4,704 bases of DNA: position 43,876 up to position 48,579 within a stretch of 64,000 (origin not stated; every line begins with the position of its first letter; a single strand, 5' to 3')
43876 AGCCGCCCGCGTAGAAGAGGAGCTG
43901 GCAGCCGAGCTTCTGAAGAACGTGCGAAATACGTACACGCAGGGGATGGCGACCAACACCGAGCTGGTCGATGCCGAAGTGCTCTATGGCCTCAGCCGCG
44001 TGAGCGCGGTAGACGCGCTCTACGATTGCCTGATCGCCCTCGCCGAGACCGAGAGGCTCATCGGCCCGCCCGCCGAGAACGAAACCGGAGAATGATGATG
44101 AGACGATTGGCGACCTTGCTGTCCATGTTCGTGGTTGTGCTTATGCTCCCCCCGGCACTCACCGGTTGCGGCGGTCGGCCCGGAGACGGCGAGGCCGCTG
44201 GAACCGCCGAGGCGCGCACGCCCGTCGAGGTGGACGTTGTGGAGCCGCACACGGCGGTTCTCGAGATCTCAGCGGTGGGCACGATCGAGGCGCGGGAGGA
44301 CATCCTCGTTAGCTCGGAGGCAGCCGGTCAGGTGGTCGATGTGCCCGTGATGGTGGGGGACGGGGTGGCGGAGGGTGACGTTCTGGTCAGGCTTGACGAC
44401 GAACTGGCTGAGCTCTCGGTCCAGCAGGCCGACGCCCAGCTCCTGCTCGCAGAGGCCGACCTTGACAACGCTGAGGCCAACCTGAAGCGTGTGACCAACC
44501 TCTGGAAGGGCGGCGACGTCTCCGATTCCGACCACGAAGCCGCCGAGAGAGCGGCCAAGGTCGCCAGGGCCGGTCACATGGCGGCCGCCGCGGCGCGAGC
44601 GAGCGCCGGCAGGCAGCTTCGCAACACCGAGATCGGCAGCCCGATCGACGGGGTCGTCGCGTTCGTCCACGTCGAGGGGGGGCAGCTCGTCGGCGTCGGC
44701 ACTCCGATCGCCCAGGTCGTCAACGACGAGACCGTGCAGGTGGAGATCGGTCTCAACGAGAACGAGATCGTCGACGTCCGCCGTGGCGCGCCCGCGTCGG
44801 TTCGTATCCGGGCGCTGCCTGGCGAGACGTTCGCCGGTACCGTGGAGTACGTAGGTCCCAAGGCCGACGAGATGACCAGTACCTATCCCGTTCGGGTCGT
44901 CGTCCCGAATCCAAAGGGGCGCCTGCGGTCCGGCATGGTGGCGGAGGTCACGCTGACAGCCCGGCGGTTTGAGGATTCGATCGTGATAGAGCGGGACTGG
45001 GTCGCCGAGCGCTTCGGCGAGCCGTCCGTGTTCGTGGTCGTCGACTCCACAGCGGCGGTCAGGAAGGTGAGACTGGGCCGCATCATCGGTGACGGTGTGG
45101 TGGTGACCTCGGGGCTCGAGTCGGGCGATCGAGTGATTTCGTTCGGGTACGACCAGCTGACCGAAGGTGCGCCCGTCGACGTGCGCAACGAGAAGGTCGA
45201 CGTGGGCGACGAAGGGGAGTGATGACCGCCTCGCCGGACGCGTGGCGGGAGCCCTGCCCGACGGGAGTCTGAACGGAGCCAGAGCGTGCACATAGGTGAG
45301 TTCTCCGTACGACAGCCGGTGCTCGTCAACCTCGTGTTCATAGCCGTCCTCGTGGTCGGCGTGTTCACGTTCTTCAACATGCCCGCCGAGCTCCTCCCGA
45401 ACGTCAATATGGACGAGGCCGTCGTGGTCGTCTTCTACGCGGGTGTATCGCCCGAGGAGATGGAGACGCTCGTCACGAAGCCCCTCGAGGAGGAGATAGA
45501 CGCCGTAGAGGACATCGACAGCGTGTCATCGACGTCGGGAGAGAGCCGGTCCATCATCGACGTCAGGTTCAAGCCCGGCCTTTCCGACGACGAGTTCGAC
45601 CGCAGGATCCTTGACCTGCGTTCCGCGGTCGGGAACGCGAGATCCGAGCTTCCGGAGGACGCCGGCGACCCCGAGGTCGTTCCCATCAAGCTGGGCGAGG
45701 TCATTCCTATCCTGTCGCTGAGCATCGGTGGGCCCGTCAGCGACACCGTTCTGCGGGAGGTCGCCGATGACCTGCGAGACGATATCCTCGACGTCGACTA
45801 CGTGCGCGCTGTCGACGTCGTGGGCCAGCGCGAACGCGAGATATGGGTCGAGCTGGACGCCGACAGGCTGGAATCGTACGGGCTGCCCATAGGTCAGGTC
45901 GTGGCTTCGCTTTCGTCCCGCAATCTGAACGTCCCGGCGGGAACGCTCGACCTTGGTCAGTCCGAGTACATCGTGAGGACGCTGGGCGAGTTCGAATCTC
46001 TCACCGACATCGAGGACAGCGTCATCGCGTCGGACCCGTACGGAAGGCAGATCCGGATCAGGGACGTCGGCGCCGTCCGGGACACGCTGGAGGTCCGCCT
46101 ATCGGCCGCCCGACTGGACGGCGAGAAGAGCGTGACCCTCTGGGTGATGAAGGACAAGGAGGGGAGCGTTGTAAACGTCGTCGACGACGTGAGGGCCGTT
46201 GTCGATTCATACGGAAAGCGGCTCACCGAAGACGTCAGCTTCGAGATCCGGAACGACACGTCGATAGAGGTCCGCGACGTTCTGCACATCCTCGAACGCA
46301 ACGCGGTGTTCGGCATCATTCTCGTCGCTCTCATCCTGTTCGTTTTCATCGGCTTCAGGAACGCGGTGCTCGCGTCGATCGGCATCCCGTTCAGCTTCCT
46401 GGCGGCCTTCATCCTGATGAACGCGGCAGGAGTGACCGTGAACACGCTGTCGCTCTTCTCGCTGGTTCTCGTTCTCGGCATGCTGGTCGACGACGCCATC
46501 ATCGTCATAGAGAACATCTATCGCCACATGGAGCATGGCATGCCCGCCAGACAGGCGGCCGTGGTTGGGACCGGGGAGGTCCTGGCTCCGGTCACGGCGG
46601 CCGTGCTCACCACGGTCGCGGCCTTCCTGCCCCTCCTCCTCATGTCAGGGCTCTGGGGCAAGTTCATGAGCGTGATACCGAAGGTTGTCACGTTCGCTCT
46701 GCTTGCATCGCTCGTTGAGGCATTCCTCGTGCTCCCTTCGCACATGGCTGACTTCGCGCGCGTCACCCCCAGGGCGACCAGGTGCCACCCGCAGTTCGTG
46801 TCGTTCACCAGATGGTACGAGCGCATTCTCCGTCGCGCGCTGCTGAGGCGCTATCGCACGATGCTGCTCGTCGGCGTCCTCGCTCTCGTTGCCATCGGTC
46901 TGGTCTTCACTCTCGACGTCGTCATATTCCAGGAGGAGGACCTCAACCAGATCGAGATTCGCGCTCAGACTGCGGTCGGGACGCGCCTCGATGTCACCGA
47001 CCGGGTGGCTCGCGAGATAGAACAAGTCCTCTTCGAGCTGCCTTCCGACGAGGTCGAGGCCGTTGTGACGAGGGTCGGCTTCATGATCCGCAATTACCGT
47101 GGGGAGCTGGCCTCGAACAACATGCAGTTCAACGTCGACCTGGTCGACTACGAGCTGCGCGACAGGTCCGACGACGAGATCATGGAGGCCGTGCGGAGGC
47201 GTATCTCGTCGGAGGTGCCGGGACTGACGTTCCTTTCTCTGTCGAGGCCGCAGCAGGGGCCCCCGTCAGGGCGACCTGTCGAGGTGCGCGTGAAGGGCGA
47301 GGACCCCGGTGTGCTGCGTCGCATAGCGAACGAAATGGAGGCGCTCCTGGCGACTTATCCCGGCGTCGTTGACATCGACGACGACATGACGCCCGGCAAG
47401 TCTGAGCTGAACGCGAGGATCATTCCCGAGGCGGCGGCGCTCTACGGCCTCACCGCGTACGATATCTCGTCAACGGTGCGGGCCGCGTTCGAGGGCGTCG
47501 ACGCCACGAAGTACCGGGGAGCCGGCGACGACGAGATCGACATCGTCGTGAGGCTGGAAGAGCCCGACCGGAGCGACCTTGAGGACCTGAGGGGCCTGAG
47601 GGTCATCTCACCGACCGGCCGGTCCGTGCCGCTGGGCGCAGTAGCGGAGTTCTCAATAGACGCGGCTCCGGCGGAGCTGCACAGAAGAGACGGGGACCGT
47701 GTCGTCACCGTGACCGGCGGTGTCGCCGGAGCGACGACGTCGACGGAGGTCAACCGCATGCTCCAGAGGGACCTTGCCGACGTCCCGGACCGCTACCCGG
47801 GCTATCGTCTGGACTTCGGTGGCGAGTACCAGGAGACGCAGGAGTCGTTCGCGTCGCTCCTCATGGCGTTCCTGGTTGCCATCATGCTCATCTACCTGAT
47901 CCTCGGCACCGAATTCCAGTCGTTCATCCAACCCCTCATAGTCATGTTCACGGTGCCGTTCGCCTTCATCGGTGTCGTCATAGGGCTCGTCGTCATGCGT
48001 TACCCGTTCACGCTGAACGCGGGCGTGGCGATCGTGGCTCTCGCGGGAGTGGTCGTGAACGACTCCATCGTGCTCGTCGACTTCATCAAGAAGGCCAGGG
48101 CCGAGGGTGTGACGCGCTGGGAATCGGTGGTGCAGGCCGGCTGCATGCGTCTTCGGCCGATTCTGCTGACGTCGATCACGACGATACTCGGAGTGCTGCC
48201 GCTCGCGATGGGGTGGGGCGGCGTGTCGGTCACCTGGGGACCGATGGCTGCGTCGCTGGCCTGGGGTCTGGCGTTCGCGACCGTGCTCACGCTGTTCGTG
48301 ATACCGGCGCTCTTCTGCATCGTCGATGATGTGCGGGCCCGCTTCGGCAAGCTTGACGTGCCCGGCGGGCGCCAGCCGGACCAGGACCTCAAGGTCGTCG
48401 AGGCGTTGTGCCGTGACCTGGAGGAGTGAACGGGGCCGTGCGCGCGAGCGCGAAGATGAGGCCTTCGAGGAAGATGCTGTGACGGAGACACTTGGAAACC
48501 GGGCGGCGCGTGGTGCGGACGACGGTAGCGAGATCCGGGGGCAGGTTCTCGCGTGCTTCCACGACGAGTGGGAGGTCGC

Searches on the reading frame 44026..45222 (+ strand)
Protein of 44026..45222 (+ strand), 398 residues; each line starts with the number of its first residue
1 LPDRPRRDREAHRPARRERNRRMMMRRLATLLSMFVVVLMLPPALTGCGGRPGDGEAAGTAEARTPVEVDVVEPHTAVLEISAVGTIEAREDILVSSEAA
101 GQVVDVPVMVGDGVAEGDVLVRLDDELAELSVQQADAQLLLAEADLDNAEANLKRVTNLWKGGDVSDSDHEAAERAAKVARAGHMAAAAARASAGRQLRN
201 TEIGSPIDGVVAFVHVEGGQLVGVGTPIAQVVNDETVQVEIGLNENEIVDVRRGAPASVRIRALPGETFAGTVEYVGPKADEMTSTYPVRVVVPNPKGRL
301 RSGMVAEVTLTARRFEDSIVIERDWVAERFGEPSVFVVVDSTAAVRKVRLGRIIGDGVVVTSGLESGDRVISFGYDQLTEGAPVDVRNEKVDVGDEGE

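Call 65: search_protein_families(library=pfam, proteins=[window:44026-45222:+], max_evalue=0.0001)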
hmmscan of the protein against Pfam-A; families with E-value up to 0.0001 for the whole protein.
window:44026-45222:+ (398 aa): 4 families
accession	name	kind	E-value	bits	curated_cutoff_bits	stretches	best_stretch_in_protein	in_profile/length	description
PF16576.10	HlyD_D23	-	4.6e-30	105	30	1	80-306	5-214/214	Barrel-sandwich domain of CusB or HlyD membrane-fusion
PF13437.12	HlyD_3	-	1e-19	71.7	22.2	1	203-303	2-106/106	HlyD family secretion protein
PF13533.13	Biotin_lipoyl_2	-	1.6e-06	28.2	29.8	0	95-124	3-32/32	Biotin-lipoyl like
PF00364.28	Biotin_lipoyl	-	4e-06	27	22.1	0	201-230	43-72/73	Biotin-requiring enzyme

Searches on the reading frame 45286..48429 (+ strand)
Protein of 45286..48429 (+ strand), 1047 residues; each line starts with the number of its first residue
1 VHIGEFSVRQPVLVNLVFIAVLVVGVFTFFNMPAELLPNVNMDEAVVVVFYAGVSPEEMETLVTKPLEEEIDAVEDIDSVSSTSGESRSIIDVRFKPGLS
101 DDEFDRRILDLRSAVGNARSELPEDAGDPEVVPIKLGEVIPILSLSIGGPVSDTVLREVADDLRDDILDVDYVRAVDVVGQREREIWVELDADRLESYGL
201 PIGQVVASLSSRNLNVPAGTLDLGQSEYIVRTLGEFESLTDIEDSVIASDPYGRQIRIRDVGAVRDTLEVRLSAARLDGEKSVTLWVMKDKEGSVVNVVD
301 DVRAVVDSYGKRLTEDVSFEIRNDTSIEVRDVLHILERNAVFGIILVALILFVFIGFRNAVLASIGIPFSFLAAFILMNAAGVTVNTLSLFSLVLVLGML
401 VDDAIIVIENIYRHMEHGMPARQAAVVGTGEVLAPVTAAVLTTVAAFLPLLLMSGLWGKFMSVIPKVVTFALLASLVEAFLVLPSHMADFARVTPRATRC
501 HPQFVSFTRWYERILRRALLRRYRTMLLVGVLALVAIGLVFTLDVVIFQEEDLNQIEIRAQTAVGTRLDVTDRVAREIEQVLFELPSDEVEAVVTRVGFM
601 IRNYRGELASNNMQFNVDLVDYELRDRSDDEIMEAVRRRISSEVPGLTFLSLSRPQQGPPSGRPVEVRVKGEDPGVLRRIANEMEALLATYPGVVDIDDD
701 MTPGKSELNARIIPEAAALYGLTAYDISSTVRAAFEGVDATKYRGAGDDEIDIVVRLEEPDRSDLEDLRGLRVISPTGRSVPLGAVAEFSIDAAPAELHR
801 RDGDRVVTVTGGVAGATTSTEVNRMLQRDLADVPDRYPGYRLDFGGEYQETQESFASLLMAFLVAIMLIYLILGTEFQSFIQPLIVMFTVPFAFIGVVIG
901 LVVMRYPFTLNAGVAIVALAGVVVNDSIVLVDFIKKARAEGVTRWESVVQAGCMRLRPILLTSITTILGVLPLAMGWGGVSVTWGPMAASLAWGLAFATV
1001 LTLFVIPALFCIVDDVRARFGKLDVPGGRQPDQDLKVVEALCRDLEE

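Call 65: search_protein_families(library=pfam, proteins=[window:45286-48429:+], max_evalue=0.0001)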
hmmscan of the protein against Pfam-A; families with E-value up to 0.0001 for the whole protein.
window:45286-48429:+ (1047 aa): 2 families
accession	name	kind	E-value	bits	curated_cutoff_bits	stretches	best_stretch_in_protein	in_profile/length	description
PF00873.25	ACR_tran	-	2.3e-195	651.8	28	1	5-1013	3-1020/1021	AcrB/AcrD/AcrF family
PF02355.23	SecD_SecF_C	-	3.5e-05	23.7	20.5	0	855-1010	30-183/189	Protein export membrane protein SecD/SecF, C-terminal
